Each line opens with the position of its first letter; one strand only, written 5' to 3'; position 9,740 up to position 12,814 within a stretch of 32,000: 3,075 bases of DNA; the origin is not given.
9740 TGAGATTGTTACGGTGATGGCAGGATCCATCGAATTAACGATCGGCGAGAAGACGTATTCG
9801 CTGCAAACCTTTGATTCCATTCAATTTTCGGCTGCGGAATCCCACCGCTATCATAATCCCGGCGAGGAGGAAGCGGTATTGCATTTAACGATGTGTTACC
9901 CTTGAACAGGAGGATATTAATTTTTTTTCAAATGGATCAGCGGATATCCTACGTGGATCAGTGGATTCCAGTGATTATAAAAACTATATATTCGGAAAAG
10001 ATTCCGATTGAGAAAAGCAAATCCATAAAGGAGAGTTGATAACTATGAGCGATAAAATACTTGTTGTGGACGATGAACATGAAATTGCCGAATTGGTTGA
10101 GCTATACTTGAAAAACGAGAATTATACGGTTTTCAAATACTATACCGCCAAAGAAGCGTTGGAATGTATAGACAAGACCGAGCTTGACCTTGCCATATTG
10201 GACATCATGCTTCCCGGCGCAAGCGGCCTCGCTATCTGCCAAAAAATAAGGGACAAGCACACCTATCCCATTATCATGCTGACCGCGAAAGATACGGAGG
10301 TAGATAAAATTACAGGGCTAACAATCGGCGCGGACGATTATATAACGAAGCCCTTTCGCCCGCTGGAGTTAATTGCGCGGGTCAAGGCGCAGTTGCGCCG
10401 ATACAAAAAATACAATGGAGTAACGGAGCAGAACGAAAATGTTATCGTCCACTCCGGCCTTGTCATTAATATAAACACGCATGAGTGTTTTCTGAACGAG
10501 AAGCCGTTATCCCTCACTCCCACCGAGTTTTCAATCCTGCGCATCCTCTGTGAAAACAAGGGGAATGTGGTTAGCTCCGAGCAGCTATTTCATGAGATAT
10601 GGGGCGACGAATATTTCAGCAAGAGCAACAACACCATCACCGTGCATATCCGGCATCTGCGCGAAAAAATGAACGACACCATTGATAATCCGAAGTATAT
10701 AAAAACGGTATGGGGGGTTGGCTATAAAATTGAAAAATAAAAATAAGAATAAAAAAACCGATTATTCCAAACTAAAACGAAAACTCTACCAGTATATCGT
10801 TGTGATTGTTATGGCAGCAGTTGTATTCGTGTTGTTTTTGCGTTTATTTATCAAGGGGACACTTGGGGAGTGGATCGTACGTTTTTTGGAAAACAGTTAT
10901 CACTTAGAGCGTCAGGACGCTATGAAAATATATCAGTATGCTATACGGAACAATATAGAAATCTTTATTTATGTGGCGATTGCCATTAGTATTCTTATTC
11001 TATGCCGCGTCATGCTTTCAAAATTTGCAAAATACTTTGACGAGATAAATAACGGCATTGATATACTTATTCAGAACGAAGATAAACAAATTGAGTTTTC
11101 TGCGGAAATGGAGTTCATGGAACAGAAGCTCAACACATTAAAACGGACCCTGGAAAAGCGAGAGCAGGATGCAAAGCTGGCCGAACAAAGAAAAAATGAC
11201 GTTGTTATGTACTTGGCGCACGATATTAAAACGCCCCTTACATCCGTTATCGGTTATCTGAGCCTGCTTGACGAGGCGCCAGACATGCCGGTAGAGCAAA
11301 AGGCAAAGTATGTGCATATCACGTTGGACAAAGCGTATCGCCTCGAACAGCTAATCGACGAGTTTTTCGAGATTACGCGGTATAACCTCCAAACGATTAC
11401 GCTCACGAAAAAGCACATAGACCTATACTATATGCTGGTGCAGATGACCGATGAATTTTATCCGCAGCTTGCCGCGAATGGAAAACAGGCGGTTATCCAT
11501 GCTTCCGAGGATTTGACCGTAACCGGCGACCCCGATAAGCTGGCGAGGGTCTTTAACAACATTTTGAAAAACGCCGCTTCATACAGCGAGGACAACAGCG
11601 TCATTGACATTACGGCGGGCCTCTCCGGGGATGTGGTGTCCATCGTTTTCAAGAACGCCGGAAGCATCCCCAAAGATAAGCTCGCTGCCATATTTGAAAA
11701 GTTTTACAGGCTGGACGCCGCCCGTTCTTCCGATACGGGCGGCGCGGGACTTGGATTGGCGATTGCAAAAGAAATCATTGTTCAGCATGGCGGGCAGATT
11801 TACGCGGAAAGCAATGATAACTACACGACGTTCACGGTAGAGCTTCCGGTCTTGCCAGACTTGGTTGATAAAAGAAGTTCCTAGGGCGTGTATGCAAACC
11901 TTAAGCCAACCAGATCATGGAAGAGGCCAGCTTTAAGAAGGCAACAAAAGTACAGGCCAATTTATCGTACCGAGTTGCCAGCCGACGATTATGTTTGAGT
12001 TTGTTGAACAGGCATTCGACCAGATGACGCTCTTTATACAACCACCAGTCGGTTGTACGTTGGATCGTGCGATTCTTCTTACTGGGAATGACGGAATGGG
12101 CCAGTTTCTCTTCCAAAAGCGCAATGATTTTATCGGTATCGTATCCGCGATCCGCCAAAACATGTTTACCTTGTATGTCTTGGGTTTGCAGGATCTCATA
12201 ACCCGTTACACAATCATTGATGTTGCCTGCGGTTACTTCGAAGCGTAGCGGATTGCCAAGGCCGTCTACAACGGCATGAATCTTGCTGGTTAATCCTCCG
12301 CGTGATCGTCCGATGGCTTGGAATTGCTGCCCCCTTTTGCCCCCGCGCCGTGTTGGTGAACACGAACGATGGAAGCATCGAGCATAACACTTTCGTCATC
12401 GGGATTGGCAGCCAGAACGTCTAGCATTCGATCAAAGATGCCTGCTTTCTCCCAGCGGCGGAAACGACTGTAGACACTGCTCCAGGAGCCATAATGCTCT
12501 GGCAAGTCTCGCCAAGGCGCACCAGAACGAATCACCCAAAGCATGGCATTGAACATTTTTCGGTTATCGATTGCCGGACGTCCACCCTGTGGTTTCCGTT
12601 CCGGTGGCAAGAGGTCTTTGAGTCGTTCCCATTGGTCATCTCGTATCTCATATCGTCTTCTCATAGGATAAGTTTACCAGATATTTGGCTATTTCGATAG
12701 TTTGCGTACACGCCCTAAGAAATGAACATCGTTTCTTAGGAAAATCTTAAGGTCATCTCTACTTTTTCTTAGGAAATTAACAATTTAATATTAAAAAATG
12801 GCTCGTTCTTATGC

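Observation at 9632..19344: The 9.2-kb vanA-type island lies between two diverged 275-bp direct repeats of the host XRE-cupin gene 3' end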

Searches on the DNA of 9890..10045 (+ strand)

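Call 41: search_dna_similar(query=window:9890-10045:+, collection=plasmids, mode=distant, max_rows=15)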
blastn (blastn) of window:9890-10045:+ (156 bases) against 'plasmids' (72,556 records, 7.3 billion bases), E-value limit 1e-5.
Records with a match: 24; places in all: 24; records where one place covers at least 80% of the query: 0.
Best place of each record, by identity: 95-99% 1; 80-90% 23.
By first word of the organism name: Bacillus 22; Brevibacillus 1; Priestia 1.
By predicted mobility (MOB-suite, as given by PLSDB): non-mobilizable 23; mobilizable 1.
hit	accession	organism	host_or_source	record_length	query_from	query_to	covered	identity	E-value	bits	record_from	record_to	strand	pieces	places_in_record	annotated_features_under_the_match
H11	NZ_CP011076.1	Brevibacillus laterosporus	Oryza sativa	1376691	47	156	71%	96.4%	2e-43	181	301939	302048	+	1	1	vanR-A: vancomycin resistance response regulator transcription factor VanR-A | vanR gene in vanA cluster: glycopeptide resistance gene cluster; vanR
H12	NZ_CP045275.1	Priestia megaterium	pure culture,Paper surface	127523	47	107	39%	86.9%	2e-11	75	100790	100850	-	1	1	class I SAM-dependent DNA methyltransferase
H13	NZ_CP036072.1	Bacillus wiedmannii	cell culture,soil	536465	100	156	37%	89.5%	6e-12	77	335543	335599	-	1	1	vanR-A: vancomycin resistance response regulator transcription factor VanR-A | vanR gene in vanA cluster: glycopeptide resistance gene cluster; vanR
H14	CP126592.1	Bacillus bombysepticus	bacterial isolate,warm, humid forested ...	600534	100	156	37%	89.5%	6e-12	77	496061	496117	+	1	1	vanR: VanA-type vancomycin resistance DNA-binding response regulator VanR | vanR gene in vanA cluster: glycopeptide resistance gene cluster; vanR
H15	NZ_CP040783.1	Bacillus thuringiensis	whole organism,soil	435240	100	156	37%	87.7%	3e-9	69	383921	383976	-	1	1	vanR-A: vancomycin resistance response regulator transcription factor VanR-A | vanR gene in vanA cluster: glycopeptide resistance gene cluster; vanR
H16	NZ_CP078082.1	Bacillus tropicus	Cell culture,soil sample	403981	100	154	35%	87.3%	3e-9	69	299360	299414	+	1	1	none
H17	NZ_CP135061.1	Bacillus cereus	Plant,cell culture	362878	100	154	35%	87.3%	3e-9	69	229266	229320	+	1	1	none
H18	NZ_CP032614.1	Bacillus thuringiensis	single cell,soil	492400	100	153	35%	88.9%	3e-10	72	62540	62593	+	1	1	none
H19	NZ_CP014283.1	Bacillus thuringiensis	cell culture,soil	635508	100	153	35%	88.9%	3e-10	72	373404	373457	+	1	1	none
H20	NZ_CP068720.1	Bacillus cereus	Angelica sinensis Dlies,single cell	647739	100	153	35%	88.9%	3e-10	72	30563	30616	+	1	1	none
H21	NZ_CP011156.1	Bacillus cereus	cell culture,vomit of food poisoning ...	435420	100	154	35%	85.5%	4e-8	64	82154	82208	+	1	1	none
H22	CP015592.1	Bacillus cereus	whole organism,garden soil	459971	100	154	35%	85.5%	4e-8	64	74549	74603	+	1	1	none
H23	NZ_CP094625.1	Bacillus thuringiensis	whole organism,soil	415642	100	154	35%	85.5%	4e-8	64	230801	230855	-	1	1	none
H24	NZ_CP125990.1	Bacillus cereus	cell culture,soil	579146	100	154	35%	85.5%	4e-8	64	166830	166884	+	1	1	none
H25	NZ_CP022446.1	Bacillus cereus C1L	whole organism,rhizosphere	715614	100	154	35%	83.9%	5e-6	58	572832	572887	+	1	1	none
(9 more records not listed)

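Call 45: get_annotated_region(hit=H12, flank=5000)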
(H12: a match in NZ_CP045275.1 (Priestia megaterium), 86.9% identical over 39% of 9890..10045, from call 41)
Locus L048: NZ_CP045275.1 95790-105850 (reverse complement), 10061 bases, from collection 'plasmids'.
description: Priestia megaterium strain FDU301 plasmid pFDU301C, complete sequence
organism: Priestia megaterium (NCBI taxid 1404)
taxonomy: Bacteria; Bacillota; Bacilli; Bacillales; Bacillaceae; Priestia; Priestia megaterium
host: -; source: pure culture,Paper surface; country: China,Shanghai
typing (MOB-suite, as given by PLSDB): mobilizable; replicon rep_cluster_385; relaxase MOBP
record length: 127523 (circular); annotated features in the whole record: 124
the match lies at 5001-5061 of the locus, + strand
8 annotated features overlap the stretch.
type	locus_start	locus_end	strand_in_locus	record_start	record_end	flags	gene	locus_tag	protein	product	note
CDS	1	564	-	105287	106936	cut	ltrA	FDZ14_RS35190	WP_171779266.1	group II intron reverse transcriptase/maturase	GO:0000373 - Group II intron splicing [Evidence IEA]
CDS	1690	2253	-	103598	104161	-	-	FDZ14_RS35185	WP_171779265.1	XRE family transcriptional regulator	GO:0006355 - regulation of DNA-templated transcription [Evidence IEA]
CDS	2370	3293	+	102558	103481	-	-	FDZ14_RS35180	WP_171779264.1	DMT family transporter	GO:0055085 - transmembrane transport [Evidence IEA]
CDS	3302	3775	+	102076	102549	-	ybaK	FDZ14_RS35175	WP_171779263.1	Cys-tRNA(Pro) deacylase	GO:0043039 - tRNA aminoacylation [Evidence IEA]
CDS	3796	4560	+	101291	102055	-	-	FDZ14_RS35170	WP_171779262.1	glucose 1-dehydrogenase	-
CDS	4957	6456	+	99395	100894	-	-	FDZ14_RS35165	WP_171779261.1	class I SAM-dependent DNA methyltransferase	-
CDS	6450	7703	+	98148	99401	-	-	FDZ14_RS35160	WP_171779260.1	restriction endonuclease subunit S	GO:0006304 - DNA modification [Evidence IEA]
CDS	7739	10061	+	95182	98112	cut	-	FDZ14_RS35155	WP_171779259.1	type I restriction endonuclease subunit R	-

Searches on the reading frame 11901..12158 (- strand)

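Call 49: search_protein_families(library=pfam, proteins=[window:11901-12158:-], max_evalue=0.01)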
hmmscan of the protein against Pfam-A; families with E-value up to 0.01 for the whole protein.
window:11901-12158:- (85 aa): 2 families
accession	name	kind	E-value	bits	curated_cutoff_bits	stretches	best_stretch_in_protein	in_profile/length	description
PF13586.12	DDE_Tnp_1_2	-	2.4e-08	34.7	29.2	1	2-84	3-85/86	Transposase DDE domain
PF01609.27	DDE_Tnp_1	-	1.6e-05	25.2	23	1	2-75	82-192/200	Transposase DDE domain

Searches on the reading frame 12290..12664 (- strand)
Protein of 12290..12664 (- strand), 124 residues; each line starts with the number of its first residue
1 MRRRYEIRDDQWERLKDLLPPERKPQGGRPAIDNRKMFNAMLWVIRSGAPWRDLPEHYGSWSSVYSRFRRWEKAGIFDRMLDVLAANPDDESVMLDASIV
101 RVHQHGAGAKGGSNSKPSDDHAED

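Call 49: search_protein_families(library=pfam, proteins=[window:12290-12664:-], max_evalue=0.01)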
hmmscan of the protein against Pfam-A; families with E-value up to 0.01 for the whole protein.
window:12290-12664:- (124 aa): 1 family
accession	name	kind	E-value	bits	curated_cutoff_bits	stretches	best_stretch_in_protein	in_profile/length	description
PF13340.11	DUF4096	-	1.9e-31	108.5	34.3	1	7-80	1-75/76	Putative transposase of IS4/5 family (DUF4096)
